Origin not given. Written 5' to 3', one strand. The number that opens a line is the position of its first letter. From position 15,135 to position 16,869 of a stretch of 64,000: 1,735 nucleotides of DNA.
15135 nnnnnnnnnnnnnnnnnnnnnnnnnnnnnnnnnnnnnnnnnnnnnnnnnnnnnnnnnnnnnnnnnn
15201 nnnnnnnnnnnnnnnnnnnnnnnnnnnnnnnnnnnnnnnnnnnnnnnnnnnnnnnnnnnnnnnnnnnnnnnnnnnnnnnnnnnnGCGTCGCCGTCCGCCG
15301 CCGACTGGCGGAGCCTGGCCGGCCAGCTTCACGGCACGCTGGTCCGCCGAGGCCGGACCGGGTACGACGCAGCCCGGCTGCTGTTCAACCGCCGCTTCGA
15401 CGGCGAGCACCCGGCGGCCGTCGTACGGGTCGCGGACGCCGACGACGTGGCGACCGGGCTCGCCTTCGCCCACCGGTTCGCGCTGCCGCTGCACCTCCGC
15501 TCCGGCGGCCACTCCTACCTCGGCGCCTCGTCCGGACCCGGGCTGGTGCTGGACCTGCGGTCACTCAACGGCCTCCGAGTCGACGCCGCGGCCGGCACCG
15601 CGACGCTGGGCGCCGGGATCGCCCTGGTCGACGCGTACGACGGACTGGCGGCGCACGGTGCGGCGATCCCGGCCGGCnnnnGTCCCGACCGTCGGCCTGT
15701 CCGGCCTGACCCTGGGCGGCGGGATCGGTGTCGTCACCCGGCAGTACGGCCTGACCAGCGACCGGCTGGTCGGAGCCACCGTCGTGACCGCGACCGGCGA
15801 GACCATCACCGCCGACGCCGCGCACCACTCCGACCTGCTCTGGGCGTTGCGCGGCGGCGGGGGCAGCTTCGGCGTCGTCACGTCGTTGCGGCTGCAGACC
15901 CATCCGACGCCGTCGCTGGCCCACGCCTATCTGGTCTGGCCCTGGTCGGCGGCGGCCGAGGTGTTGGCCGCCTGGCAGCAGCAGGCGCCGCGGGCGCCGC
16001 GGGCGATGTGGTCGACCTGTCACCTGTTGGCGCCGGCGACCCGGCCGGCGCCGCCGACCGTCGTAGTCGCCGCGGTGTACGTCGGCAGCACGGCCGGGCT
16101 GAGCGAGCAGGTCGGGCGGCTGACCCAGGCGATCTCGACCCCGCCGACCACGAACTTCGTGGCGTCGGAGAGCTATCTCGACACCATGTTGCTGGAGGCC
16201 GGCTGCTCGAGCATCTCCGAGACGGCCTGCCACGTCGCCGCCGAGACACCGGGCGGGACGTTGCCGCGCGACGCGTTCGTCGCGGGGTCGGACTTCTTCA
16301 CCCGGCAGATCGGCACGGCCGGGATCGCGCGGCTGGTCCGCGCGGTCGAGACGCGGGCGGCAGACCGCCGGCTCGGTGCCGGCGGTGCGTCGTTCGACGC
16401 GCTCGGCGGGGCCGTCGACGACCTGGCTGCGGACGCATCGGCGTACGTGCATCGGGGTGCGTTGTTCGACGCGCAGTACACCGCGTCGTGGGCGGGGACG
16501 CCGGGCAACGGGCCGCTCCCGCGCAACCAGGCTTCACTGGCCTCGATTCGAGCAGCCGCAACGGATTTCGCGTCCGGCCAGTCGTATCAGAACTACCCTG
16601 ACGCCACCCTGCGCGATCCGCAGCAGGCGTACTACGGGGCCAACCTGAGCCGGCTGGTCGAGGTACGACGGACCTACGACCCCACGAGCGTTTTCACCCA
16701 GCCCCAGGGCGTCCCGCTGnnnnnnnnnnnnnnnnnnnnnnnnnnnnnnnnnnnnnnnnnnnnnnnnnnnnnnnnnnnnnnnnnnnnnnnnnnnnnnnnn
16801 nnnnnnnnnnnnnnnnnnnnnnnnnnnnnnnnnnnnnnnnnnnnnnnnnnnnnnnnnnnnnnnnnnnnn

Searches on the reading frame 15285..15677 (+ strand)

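Call 86: search_protein_families(library=pfam, proteins=[window:15285-15677:+], max_evalue=0.001)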
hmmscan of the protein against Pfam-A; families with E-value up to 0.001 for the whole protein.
seq(131 aa): 1 family
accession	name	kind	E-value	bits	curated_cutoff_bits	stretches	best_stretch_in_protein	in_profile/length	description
PF01565.28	FAD_binding_4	-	2.3e-17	63.4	26.4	1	43-129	1-89/139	FAD binding domain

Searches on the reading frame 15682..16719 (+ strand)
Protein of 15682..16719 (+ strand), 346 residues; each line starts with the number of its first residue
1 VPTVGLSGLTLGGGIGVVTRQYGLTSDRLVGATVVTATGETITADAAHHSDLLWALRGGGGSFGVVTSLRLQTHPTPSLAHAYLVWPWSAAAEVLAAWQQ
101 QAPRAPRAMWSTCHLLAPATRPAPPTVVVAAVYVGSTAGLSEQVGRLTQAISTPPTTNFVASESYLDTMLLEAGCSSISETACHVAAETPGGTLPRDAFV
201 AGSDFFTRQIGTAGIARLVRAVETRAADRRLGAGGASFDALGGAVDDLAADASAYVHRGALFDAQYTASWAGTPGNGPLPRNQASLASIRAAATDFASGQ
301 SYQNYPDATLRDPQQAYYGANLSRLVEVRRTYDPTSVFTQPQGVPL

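Call 86: search_protein_families(library=pfam, proteins=[window:15682-16719:+], max_evalue=0.001)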
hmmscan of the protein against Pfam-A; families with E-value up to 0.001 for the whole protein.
seq(346 aa): 2 families
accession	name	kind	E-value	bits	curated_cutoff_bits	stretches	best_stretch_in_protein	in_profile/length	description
PF08031.17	BBE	-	3.1e-14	53.1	20.6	1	301-345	1-45/45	Berberine and berberine like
PF01565.28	FAD_binding_4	-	7.8e-05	22.8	26.4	1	3-44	97-138/139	FAD binding domain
